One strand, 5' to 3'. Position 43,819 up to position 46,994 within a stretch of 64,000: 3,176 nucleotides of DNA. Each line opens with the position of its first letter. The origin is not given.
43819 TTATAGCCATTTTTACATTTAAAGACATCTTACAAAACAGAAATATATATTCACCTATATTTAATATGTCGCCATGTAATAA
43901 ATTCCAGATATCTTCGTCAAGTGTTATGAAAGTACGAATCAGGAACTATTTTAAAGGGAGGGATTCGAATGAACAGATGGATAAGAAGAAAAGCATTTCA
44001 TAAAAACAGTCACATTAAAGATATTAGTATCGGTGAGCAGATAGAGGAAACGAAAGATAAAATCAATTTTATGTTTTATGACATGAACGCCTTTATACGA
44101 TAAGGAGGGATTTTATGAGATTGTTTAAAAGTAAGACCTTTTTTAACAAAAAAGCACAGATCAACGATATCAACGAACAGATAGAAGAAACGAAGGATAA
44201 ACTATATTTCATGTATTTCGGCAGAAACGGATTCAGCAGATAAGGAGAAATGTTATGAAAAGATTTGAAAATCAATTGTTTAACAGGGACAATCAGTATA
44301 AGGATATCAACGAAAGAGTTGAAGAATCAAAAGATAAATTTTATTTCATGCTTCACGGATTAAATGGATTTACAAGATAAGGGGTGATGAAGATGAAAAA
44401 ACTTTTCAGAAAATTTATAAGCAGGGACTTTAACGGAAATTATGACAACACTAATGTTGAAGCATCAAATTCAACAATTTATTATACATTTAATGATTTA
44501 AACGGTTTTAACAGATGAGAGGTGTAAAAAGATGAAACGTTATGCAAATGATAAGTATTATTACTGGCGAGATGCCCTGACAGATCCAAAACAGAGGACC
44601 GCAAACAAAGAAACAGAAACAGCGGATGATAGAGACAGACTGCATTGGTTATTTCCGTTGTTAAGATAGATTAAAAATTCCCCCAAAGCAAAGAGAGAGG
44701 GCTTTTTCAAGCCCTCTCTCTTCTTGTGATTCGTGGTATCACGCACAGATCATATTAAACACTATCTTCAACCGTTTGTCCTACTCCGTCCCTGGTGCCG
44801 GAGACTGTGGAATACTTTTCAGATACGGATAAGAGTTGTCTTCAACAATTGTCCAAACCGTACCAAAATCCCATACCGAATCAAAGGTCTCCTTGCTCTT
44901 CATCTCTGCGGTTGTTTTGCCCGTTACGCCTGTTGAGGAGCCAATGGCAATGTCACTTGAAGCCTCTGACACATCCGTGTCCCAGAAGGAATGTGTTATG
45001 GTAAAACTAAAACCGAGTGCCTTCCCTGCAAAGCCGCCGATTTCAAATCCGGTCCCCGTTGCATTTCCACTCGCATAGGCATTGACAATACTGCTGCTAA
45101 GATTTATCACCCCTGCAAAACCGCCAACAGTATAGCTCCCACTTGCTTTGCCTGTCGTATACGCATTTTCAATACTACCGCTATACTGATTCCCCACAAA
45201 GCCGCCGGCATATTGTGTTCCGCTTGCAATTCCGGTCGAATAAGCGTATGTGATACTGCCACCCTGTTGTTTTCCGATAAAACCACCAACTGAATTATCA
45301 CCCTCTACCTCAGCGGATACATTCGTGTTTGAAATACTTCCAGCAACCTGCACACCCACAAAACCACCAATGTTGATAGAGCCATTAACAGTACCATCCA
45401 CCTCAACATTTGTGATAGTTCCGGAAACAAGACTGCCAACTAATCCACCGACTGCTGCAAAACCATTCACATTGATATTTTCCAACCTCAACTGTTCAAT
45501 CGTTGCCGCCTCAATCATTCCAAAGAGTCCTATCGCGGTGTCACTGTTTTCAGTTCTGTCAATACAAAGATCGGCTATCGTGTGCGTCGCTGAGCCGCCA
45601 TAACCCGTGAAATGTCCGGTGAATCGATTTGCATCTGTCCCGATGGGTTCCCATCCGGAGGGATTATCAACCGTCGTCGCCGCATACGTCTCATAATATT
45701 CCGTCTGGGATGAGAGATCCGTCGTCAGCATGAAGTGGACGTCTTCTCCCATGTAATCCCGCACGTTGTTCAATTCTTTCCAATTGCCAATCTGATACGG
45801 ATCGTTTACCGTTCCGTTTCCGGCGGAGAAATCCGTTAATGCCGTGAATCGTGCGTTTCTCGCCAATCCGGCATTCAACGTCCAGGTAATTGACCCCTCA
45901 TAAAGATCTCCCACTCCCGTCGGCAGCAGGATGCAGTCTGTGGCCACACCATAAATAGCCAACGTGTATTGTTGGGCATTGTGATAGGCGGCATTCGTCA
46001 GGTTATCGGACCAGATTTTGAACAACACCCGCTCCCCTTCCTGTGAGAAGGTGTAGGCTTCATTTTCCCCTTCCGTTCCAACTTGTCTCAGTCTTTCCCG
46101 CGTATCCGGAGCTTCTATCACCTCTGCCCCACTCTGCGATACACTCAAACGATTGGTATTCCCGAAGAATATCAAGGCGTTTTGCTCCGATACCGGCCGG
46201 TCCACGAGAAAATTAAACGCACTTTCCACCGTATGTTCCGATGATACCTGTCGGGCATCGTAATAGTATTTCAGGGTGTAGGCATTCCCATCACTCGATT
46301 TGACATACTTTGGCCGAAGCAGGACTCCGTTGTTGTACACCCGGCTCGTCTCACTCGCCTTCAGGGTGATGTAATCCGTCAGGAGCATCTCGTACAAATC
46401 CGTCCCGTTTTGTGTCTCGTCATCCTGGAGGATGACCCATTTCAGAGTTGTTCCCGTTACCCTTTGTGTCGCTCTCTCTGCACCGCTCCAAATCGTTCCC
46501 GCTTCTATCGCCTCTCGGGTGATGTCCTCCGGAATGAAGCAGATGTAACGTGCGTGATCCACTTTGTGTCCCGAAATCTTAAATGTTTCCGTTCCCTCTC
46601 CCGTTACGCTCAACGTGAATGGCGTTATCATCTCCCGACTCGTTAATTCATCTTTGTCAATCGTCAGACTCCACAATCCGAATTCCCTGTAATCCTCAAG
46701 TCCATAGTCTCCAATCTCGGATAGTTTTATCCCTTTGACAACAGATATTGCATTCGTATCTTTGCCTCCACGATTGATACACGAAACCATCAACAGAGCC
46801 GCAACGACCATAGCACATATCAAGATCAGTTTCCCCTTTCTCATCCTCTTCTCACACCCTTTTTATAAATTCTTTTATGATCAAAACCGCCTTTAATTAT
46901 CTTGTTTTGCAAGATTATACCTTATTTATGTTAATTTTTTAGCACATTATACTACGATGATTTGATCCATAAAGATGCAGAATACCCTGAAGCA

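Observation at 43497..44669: Hidden array of six paralogous 40-45 aa peptides, all ending in hydrophobic-x-Arg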

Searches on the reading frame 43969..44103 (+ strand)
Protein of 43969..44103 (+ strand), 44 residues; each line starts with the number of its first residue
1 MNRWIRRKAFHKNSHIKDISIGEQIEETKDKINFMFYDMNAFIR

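Call 8: search_protein_families(library=pfam, proteins=[window:43969-44103:+], max_evalue=10)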
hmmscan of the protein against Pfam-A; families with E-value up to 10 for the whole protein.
window:43969-44103:+ (44 aa): 0 families

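Call 9: search_protein_families(library=ncbifam, proteins=[window:43969-44103:+], max_evalue=1)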
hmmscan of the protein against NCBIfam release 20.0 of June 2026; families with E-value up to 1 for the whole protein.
window:43969-44103:+ (44 aa): 0 families

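Call 14: find_homologous_proteins(query=A1, max_evalue=0.1)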
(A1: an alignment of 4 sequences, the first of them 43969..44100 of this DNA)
Query A1 (4 sequences) (44 aa, profile of the alignment): 7 proteins with E <= 0.1 among 8 candidates.
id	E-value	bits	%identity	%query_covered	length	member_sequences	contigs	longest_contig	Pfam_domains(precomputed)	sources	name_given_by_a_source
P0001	9.6e-20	88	41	84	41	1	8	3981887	-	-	-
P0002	4.9e-19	86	54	80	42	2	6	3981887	-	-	-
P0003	3.2e-18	83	95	100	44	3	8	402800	-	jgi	jgi:hypothetical protein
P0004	3.9e-17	80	-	-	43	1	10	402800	-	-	-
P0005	2.4e-15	74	47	95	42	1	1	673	-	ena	-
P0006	8.0e-14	69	47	73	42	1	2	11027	-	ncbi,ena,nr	ncbi:MAG TPA: hypothetical protein PK466_14960 [Thermotogota bacterium]|nr:hypothetical protein [The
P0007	1.3e-9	55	39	86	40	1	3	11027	-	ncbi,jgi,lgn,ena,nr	ncbi:MAG TPA: hypothetical protein PK466_14955 [Thermotogota bacterium]|nr:hypothetical protein [The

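Call 16: find_encoding_contigs(protein=P0006, flank=10000, max_places=6)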
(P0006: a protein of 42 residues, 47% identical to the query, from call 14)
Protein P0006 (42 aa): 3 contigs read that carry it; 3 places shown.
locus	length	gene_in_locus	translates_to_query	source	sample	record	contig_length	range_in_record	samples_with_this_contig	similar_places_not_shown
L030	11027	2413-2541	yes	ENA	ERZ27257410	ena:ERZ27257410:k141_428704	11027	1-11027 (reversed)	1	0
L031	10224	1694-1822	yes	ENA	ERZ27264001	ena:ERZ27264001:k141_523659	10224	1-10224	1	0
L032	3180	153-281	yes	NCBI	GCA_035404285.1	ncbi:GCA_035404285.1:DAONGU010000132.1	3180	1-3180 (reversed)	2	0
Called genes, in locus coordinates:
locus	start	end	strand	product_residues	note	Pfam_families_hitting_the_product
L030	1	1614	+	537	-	?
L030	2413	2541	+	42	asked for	-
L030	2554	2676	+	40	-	-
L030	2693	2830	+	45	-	-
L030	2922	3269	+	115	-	PF18765:Polbeta (weak)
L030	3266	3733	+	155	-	PF20797:HepT-like_2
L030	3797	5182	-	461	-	PF01336:tRNA_anti-codon, PF00152:tRNA-synt_2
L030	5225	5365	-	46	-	-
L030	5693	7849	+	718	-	PF13487:HD_5, PF01966:HD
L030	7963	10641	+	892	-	PF02518:HATPase_c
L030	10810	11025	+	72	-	?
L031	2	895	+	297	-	?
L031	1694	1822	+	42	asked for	-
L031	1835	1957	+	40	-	-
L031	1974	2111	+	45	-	-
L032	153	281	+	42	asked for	-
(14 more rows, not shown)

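Call 17: find_encoding_contigs(protein=P0003, flank=10000, max_places=8)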
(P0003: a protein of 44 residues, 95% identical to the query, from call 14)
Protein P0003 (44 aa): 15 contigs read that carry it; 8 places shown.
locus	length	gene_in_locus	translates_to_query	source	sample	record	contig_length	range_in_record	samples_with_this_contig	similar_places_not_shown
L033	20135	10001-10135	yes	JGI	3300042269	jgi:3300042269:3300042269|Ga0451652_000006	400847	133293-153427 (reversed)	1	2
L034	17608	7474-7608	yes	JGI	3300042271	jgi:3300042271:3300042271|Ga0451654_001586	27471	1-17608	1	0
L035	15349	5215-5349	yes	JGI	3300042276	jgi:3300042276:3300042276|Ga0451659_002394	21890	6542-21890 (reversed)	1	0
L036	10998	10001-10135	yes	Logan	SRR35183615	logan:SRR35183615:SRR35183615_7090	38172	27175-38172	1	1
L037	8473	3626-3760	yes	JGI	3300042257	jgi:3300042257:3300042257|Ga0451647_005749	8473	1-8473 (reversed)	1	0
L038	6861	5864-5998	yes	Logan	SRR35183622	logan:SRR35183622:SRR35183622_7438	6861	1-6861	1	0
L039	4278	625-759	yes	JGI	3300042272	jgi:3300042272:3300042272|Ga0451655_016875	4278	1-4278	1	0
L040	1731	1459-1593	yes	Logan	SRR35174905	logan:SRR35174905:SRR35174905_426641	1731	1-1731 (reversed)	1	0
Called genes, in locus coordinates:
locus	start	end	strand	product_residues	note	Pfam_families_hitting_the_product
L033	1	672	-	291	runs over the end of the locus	PF00528:BPD_transp_1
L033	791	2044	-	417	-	PF01547:SBP_bac_1, PF13416:SBP_bac_8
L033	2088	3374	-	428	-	PF00890:FAD_binding_2 (weak), PF01134:GIDA (faint), PF01266:DAO (faint), PF07992:Pyr_redox_2 (faint), PF12831:FAD_oxidored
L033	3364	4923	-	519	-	PF00478:IMPDH (weak), PF04131:NanE, PF00480:ROK, PF01869:BcrAD_BadFG (faint)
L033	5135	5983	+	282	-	PF01418:HTH_6, PF01380:SIS, PF13580:SIS_2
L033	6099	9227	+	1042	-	PF01074:Glyco_hydro_38N, PF09261:Alpha-mann_mid, PF07748:Glyco_hydro_38C, PF17677:Glyco_hydro38C2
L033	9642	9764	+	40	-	-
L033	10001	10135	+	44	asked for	-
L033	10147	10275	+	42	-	-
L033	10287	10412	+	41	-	-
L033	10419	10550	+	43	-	-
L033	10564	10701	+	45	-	-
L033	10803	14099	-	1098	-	PF05342:Peptidase_M26_N (faint), PF07581:Glug (faint)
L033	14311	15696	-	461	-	PF01336:tRNA_anti-codon, PF00152:tRNA-synt_2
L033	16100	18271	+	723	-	PF01966:HD, PF13487:HD_5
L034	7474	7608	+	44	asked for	-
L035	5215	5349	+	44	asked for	-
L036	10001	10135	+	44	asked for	-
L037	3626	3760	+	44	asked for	-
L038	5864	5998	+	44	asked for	-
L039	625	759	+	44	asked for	-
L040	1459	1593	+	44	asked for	-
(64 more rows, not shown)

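Call 28: find_homologous_proteins(query=A3, max_evalue=1)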
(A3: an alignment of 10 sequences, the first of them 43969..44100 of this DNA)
Query A3 (10 sequences) (44 aa, profile of the alignment): 9 proteins with E <= 1 among 31 candidates.
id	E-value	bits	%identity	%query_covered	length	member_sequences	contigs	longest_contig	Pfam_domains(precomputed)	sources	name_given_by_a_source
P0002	4.6e-18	83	54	80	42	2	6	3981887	-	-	-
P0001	6.6e-18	82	41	84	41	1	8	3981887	-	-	-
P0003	1.4e-17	81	95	100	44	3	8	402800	-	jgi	jgi:hypothetical protein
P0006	1.3e-16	78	47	73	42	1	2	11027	-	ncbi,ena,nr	ncbi:MAG TPA: hypothetical protein PK466_14960 [Thermotogota bacterium]|nr:hypothetical protein [The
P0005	2.2e-16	77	47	95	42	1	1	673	-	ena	-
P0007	2.1e-15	74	39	86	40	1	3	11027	-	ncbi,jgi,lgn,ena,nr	ncbi:MAG TPA: hypothetical protein PK466_14955 [Thermotogota bacterium]|nr:hypothetical protein [The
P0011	1.9e-13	68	36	89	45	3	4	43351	-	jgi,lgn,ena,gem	-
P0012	3.2e-13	67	50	50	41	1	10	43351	-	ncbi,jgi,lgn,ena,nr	ncbi:MAG TPA: hypothetical protein P5107_10045 [Thermotogota bacterium]|nr:hypothetical protein [The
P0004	8.3e-13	66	-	-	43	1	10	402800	-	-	-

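Call 45: search_protein_families(library=padloc, proteins=[window:43969-44103:+], max_evalue=10)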
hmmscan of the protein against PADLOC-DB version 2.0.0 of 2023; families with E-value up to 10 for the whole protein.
window:43969-44103:+ (44 aa): 0 families

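Call 46: search_protein_families(library=phrogs, proteins=[window:43969-44103:+], max_evalue=10)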
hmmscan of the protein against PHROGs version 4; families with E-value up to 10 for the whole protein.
window:43969-44103:+ (44 aa): 1 family
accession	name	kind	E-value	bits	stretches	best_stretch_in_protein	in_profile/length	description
phrog_37816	-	unknown function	0.068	14.4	1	6-33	8-37/49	-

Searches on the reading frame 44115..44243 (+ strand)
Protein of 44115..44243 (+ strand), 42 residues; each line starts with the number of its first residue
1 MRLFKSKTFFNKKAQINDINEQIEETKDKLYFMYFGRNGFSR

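Call 8: search_protein_families(library=pfam, proteins=[window:44115-44243:+], max_evalue=10)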
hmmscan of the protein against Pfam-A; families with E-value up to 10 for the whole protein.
window:44115-44243:+ (42 aa): 0 families

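Call 9: search_protein_families(library=ncbifam, proteins=[window:44115-44243:+], max_evalue=1)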
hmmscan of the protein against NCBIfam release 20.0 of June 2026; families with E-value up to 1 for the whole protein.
window:44115-44243:+ (42 aa): 0 families

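Call 37: search_protein_representatives(alignment_id=A4)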
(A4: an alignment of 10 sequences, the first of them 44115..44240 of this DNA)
Query: 10 sequences, 41 profile positions. Proteins with E-value up to 0.001 (for the whole library): 7; up to 1e-10: 6; up to 1e-30: 0. The best 7 are listed.
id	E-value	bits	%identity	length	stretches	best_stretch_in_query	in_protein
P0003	4.4e-18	81.2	-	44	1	1-41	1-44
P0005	7.0e-17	77.4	-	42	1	1-41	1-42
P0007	6.5e-16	74.3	-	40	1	1-40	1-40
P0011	5.9e-14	68.0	-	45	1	2-41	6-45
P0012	1.0e-13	67.3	-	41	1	1-41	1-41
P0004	2.7e-13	65.9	-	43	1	1-41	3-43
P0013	1.8e-05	40.9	-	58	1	3-35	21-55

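Call 39: find_encoding_contigs(protein=P0013, flank=10000, max_places=6)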
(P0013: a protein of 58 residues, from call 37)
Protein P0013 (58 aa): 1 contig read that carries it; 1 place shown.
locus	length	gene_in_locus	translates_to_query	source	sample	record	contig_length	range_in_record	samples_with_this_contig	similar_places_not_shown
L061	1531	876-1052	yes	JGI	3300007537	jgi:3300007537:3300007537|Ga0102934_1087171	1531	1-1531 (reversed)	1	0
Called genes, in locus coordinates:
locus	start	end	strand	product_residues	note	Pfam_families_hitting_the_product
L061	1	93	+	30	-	?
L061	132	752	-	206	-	PF01209:Ubie_methyltran, PF13489:Methyltransf_23, PF05175:MTS (weak), PF13649:Methyltransf_25, PF13847:Methyltransf_31, PF08241:Methyltransf_11, PF08242:Methyltransf_12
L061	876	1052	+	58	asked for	-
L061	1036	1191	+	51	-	-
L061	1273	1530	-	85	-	?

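Call 45: search_protein_families(library=padloc, proteins=[window:44115-44243:+, L061:1203-1310:+], max_evalue=10)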
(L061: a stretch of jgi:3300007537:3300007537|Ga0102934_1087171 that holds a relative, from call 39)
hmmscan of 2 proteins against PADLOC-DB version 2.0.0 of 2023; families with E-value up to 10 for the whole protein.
window:44115-44243:+ (42 aa): 0 families

L061:1203-1310:+ (35 aa): 0 families

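Call 46: search_protein_families(library=phrogs, proteins=[window:44115-44243:+, L061:1203-1310:+], max_evalue=10)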
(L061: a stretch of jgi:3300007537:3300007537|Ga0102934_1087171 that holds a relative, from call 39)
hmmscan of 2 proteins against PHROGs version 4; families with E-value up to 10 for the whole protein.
window:44115-44243:+ (42 aa): 1 family
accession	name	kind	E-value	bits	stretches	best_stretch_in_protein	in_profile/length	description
phrog_38131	-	unknown function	1.9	9.6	1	14-38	7-30/34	-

L061:1203-1310:+ (35 aa): 0 families

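Call 47: search_solved_structures(query=A4, max_evalue=10)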
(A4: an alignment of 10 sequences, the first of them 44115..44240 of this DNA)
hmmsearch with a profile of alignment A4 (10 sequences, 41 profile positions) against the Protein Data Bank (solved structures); distinct sequences matched with E-value up to 10: 14.
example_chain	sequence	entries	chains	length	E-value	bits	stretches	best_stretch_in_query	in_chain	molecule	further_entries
9ijj_c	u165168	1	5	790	0.8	13.1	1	4-31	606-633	Kinesin-like protein KIF9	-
9i05_Xq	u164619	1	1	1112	2.1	11.8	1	4-32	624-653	mL146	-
9n8g_A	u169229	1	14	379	2.2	11.8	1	6-29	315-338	Flagellin A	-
1t2x_A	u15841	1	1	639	2.3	11.7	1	15-38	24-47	Galactose Oxidase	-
2eib_A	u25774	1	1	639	2.3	11.7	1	15-38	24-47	Galactose oxidase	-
2eic_A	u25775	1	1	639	2.3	11.7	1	15-38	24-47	Galactose oxidase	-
2eid_A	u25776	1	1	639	2.3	11.7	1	15-38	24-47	Galactose oxidase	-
1gof_A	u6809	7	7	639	2.3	11.7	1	15-38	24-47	GALACTOSE OXIDASE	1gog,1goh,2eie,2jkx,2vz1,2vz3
8tx5_A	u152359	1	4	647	2.3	11.7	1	15-38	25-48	Galactose oxidase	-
6xlr_A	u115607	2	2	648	2.3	11.7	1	15-38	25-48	Galactose oxidase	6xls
6xlt_A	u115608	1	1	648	2.3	11.7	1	15-38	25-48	Galactose oxidase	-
9ndr_A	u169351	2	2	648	2.3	11.7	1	15-38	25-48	Galactose oxidase | F5/8 type C domain-containing protein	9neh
1k3i_A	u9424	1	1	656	2.4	11.6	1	15-38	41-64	Galactose Oxidase Precursor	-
2wq8_A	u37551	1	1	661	2.4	11.6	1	15-38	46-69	GALACTOSE OXIDASE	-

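Call 64: predict_structure(alignment_id=A4)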
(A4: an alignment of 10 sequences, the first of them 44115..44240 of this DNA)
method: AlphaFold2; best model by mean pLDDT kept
length: 42 residues; sequences in the alignment: 10
mean_pLDDT: 67.3   pTM: 0.27
mean pLDDT of the five models: 67.3, 66.4, 65.6, 63.2, 60.5
residues with pLDDT >= 90: 0; 70-90: 19; 50-70: 23; < 50: 0
segments of 3 or more residues with pLDDT < 50: none
pLDDT, mean of each block of 10 residues (from residue 1): 61 71 75 66 53
secondary structure, 60 per line:
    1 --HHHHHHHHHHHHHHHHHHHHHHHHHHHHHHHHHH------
elements in order: H3-36

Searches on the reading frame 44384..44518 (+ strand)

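Call 8: search_protein_families(library=pfam, proteins=[window:44384-44518:+], max_evalue=10)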
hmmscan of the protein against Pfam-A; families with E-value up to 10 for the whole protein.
window:44384-44518:+ (44 aa): 2 families
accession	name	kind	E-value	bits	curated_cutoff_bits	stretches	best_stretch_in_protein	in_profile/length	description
PF16409.10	DUF5017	-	0.014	15.3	28.8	1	8-29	80-101/187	Domain of unknown function (DUF5017)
PF06881.16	Elongin_A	-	0.088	13.8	29.8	1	3-35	37-70/105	RNA polymerase II transcription factor SIII (Elongin) subunit A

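Call 9: search_protein_families(library=ncbifam, proteins=[window:44384-44518:+], max_evalue=1)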
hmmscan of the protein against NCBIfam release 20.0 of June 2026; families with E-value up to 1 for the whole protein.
window:44384-44518:+ (44 aa): 0 families

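Call 45: search_protein_families(library=padloc, proteins=[window:44393-44518:+], max_evalue=10)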
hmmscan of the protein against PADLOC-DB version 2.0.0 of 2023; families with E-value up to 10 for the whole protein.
window:44393-44518:+ (41 aa): 0 families

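Call 46: search_protein_families(library=phrogs, proteins=[window:44393-44518:+], max_evalue=10)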
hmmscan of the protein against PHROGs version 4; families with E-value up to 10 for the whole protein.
window:44393-44518:+ (41 aa): 1 family
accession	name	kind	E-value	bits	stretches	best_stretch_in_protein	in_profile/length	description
phrog_10704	-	unknown function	0.016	16.7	1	3-37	8-42/76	-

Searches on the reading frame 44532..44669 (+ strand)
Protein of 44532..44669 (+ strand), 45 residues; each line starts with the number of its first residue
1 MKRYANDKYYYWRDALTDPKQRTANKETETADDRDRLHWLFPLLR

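Call 8: search_protein_families(library=pfam, proteins=[window:44532-44669:+], max_evalue=10)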
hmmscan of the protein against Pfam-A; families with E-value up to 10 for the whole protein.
window:44532-44669:+ (45 aa): 0 families

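Call 9: search_protein_families(library=ncbifam, proteins=[window:44532-44669:+], max_evalue=1)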
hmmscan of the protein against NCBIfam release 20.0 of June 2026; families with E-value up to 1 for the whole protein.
window:44532-44669:+ (45 aa): 0 families

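Call 45: search_protein_families(library=padloc, proteins=[window:44532-44669:+], max_evalue=10)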
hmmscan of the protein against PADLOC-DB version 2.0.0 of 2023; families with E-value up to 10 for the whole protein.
window:44532-44669:+ (45 aa): 0 families

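Call 46: search_protein_families(library=phrogs, proteins=[window:44532-44669:+], max_evalue=10)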
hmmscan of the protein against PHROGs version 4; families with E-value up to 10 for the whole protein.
window:44532-44669:+ (45 aa): 0 families

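Call 65: predict_structure(alignment_id=A7)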
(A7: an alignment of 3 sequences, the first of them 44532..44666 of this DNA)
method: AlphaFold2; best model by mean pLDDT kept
length: 45 residues; sequences in the alignment: 3
mean_pLDDT: 61.0   pTM: 0.20
mean pLDDT of the five models: 61.0, 60.3, 60.1, 57.2, 56.6
residues with pLDDT >= 90: 0; 70-90: 1; 50-70: 42; < 50: 2
segments of 3 or more residues with pLDDT < 50: none
pLDDT, mean of each block of 10 residues (from residue 1): 56 65 60 64 60
secondary structure, 60 per line:
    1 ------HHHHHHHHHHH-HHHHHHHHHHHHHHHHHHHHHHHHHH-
elements in order: H7-17 H19-44

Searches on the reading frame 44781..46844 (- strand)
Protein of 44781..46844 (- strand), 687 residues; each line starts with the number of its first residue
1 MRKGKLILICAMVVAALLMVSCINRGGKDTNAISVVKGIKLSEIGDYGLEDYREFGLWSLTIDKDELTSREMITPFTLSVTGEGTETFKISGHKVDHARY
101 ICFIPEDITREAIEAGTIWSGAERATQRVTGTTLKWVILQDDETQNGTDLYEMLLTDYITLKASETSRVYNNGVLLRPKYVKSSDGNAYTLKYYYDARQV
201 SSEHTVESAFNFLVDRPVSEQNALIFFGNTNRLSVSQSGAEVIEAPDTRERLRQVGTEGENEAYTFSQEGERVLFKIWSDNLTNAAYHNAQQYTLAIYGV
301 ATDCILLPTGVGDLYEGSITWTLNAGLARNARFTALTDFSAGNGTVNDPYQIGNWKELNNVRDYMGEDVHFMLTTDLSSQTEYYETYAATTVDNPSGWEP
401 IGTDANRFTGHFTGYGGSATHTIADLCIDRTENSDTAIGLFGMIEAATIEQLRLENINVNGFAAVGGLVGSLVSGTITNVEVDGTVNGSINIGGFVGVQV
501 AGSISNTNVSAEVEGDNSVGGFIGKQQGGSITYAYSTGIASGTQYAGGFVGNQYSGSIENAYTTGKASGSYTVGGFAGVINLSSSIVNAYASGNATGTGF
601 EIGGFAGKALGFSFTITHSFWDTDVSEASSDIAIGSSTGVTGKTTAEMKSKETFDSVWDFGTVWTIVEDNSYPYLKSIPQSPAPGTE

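Call 7: search_protein_families(library=pfam, proteins=[window:44781-46844:-], max_evalue=0.001)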
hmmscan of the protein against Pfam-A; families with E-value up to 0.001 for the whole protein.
window:44781-46844:- (687 aa): 2 families
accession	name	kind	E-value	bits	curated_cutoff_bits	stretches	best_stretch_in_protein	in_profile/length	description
PF07581.17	Glug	-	3.2e-16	59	20.5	0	542-566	1-26/28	The GLUG motif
PF05342.19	Peptidase_M26_N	-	9.4e-05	22.2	27.7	1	407-484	182-250/250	M26 IgA1-specific Metallo-endopeptidase N-terminal region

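Call 9: search_protein_families(library=ncbifam, proteins=[window:44781-46844:-], max_evalue=1)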
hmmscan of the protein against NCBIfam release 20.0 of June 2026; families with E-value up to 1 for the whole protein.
window:44781-46844:- (687 aa): 3 families
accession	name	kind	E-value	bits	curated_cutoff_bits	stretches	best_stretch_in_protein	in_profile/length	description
NF046017.1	ZmpA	exception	2.2e-05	21.8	3000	1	440-656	934-1137/2052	zinc metalloprotease A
NF046021.1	ZmpC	exception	0.022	11.9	3000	1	407-604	1061-1264/2181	zinc metalloprotease C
NF046024.1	ZmpD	exception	0.47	7.6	3000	0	468-565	711-817/1812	zinc metalloprotease D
